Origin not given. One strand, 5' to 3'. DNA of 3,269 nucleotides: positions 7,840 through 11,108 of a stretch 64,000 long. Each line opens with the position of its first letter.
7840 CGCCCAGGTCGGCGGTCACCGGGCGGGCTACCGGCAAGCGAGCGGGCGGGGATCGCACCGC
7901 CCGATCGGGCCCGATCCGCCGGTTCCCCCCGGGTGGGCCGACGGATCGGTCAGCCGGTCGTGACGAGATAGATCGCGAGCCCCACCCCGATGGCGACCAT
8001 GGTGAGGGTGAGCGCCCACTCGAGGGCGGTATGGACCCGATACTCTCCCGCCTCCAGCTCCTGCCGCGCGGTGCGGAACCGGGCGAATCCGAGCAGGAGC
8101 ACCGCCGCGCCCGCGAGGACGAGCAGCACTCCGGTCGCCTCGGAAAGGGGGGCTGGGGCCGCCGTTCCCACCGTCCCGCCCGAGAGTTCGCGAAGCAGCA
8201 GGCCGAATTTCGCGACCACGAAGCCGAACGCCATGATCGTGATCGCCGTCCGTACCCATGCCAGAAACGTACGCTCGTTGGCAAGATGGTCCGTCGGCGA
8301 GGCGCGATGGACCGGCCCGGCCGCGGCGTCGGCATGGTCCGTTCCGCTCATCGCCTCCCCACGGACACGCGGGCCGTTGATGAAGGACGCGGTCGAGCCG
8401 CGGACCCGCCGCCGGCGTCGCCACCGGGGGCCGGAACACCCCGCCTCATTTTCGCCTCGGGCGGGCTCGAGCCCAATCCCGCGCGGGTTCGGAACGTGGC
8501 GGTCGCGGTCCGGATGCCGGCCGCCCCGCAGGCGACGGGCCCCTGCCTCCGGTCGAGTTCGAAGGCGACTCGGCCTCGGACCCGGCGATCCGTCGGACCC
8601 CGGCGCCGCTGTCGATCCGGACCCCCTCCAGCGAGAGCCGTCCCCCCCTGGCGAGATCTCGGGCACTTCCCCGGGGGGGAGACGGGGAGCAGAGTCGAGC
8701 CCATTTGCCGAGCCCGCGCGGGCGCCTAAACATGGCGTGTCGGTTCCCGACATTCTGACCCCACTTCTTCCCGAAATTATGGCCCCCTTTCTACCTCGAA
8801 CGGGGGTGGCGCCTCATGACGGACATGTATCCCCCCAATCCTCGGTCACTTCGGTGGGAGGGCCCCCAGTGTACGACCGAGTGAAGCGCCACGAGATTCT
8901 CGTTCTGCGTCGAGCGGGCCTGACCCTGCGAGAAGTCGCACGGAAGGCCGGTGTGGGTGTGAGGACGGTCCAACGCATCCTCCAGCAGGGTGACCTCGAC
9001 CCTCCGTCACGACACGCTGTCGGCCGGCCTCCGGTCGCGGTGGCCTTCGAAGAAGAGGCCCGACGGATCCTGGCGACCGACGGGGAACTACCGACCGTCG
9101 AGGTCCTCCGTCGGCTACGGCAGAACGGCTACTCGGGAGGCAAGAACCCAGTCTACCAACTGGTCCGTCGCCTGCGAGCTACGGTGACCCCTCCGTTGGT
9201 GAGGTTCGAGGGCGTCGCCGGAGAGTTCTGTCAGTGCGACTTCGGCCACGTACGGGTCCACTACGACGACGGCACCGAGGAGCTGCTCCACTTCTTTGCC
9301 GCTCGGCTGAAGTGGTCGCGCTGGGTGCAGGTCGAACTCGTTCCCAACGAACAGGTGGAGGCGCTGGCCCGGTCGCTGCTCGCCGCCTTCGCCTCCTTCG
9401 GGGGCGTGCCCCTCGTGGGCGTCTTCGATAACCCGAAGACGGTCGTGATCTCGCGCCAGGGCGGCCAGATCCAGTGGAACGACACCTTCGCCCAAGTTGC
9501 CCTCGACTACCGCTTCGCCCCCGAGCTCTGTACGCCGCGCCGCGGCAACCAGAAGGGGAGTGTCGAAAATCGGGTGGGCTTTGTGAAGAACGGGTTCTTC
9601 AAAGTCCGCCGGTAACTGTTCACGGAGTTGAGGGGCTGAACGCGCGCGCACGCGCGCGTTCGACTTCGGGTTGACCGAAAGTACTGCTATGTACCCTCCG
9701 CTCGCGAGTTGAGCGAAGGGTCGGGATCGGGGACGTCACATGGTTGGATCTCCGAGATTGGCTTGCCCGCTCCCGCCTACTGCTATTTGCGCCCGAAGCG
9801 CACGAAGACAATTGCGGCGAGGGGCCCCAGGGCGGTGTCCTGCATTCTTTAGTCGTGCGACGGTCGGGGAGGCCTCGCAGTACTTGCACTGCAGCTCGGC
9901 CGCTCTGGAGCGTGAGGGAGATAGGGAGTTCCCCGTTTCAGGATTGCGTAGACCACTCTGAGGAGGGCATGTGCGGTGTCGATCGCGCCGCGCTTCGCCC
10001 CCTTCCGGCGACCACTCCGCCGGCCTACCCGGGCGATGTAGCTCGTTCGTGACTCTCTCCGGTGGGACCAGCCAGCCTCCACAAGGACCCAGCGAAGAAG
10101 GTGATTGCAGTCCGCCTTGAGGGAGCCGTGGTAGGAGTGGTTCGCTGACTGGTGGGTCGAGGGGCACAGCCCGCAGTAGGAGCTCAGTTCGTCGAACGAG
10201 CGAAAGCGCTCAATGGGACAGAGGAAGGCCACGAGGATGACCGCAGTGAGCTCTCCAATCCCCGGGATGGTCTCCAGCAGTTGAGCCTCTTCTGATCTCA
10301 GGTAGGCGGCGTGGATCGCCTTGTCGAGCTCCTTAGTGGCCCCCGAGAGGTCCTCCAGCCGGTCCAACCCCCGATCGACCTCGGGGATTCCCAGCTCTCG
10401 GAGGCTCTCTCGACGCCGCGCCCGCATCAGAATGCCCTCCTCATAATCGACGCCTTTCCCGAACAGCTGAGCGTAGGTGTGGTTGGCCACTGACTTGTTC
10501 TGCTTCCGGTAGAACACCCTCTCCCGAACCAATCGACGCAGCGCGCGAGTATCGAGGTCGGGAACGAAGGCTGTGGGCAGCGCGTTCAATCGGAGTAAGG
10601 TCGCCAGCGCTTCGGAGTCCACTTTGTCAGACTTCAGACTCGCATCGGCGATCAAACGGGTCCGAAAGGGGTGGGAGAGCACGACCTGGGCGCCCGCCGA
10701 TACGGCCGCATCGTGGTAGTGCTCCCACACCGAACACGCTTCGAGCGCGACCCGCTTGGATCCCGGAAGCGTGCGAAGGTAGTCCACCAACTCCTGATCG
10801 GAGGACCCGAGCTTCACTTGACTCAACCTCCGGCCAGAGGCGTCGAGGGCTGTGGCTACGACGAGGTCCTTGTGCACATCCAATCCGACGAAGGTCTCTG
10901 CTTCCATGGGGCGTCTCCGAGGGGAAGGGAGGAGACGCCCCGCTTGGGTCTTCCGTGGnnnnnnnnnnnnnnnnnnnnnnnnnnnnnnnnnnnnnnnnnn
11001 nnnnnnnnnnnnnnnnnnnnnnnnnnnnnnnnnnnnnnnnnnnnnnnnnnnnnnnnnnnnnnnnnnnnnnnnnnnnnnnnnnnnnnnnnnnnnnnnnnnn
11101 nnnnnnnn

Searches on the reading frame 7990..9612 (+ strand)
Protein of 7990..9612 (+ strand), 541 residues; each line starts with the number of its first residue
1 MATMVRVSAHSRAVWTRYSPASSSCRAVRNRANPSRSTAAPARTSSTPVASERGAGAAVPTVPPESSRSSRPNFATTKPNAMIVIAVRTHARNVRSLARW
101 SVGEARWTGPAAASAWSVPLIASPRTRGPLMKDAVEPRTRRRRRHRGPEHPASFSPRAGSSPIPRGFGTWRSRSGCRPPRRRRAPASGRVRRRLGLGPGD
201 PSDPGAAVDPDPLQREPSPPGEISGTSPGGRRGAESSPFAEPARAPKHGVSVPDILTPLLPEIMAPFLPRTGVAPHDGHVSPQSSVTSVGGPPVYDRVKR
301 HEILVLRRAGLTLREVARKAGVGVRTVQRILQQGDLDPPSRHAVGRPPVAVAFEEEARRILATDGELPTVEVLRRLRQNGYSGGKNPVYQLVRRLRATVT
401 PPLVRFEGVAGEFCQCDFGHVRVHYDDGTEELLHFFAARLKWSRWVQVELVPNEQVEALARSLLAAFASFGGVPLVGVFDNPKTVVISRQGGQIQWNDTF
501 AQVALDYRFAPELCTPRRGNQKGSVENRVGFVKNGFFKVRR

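Call 85: search_protein_families(library=pfam, proteins=[window:7990-9612:+], max_evalue=0.001)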
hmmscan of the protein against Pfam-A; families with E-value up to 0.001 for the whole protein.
window:7990-9612:+ (541 aa): 4 families
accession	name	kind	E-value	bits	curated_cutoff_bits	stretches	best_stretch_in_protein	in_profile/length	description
PF00665.32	rve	-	5.8e-06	26.9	32.6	1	412-518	6-101/102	Integrase core domain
PF13384.12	HTH_23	-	1.8e-05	24.8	24.6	1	297-332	4-39/50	Homeodomain-like domain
PF00356.27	LacI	-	0.00042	20.5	27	1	312-333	1-22/46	Bacterial regulatory proteins, lacI family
PF13560.12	HTH_31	-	0.00057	20.6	27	1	307-346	11-49/64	Helix-turn-helix domain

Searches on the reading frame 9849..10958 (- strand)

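Call 85: search_protein_families(library=pfam, proteins=[window:9849-10958:-], max_evalue=0.001)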
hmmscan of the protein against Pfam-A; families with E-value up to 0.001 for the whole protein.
window:9849-10958:- (369 aa): 2 families
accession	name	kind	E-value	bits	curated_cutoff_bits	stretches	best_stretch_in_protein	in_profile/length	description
PF02371.22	Transposase_20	-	1.8e-19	70.4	21.3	1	225-301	1-77/87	Transposase IS116/IS110/IS902 family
PF01548.23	DEDD_Tnp_IS110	-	3.2e-13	50.2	29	1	24-159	1-144/155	Transposase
